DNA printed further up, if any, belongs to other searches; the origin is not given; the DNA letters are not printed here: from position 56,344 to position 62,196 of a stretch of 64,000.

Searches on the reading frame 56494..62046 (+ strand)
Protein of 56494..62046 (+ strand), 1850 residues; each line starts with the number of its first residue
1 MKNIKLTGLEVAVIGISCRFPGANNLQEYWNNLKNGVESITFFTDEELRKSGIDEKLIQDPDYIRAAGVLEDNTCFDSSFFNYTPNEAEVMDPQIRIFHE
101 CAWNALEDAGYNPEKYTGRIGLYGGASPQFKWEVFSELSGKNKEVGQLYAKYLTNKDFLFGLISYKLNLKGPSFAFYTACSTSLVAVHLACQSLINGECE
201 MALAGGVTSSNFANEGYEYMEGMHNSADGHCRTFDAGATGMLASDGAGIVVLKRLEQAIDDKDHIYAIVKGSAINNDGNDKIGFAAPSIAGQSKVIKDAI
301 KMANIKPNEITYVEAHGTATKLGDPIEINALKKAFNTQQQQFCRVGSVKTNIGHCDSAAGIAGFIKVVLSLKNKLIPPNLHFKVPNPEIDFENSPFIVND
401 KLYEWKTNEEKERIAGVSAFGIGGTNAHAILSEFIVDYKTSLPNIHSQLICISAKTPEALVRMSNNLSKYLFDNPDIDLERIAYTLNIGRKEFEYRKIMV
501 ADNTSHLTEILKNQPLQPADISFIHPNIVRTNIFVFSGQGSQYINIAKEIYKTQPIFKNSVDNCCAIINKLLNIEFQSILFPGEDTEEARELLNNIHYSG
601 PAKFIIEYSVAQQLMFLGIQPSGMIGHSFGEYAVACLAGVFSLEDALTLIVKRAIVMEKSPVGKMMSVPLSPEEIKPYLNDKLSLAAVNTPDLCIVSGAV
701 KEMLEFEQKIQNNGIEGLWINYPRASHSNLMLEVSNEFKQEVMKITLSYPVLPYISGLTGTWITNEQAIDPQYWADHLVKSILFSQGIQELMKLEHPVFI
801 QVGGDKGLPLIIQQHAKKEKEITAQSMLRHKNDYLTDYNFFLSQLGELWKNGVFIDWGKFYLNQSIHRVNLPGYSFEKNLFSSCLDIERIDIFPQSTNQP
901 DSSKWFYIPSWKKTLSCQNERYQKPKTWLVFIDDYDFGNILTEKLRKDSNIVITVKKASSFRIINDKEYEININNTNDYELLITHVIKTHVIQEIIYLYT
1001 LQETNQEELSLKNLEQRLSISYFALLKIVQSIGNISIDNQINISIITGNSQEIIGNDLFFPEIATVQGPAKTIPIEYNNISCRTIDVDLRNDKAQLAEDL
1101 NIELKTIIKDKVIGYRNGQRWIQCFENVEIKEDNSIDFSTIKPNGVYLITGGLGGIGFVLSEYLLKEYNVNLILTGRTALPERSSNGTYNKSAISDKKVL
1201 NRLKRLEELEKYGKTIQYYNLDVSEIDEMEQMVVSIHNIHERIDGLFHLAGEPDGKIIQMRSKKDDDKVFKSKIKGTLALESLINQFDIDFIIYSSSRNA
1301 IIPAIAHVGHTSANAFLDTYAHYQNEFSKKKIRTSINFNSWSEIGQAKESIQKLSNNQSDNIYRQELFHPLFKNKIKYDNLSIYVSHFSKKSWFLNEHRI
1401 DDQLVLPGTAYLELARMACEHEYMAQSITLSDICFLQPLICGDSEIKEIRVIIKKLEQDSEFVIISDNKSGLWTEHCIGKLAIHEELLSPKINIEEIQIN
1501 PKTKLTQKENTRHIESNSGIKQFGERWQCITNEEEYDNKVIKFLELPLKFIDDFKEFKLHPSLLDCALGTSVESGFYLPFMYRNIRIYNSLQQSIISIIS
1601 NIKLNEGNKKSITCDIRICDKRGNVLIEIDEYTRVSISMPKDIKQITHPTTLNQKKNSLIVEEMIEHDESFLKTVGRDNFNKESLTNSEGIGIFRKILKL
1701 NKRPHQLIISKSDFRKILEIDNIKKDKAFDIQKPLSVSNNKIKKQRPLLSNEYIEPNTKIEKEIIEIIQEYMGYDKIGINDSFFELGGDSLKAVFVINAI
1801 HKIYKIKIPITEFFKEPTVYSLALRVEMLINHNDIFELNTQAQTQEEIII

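Call 6: search_protein_families(library=pfam, proteins=[window:56494-62046:+])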
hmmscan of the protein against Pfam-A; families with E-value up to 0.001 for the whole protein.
window:56494-62046:+ (1850 aa): 12 families
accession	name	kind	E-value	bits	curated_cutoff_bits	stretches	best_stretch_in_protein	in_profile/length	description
PF00109.32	ketoacyl-synt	-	1.4e-67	228.4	20.8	1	10-258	3-252/252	Beta-ketoacyl synthase, N-terminal domain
PF02801.28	Ketoacyl-synt_C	-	8.3e-45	152.1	20.8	1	266-382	1-118/119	Beta-ketoacyl synthase, C-terminal domain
PF00698.26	Acyl_transf_1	-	7.6e-38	131.2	32.7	1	533-825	1-288/319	Acyl transferase domain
PF08659.16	KR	-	7.2e-32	111.2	22.6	1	1145-1342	1-179/180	KR domain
PF22621.2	CurL-like_PKS_C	-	3.4e-19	69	27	1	448-510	1-63/64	CurL-like, PKS C-terminal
PF21089.3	PKS_DH_N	-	9.4e-17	61.3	27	1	1369-1465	1-101/103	Polyketide synthase dehydratase domain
PF16197.11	KAsynt_C_assoc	-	2.7e-16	60.4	33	1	385-499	1-110/111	Ketoacyl-synthetase C-terminal extension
PF22336.2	RhiE-like_linker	-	4.2e-13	49.5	27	1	451-512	1-61/67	RhiE-like, KS-MAT linker domain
PF00550.31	PP-binding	-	7.4e-12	45.8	20.8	1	1763-1823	2-64/67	Phosphopantetheine attachment site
PF21394.3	Beta-ketacyl_N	-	1.3e-11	44.8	26.9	1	939-1094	10-161/170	Beta-ketoacyl synthase-like, N-terminal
PF14765.12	PS-DH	-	1.7e-08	34.6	23.7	1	1522-1634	32-156/166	Polyketide synthase dehydratase N-terminal domain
PF00106.31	adh_short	-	2.9e-06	27.4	26.6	1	1202-1281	37-116/195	short chain dehydrogenase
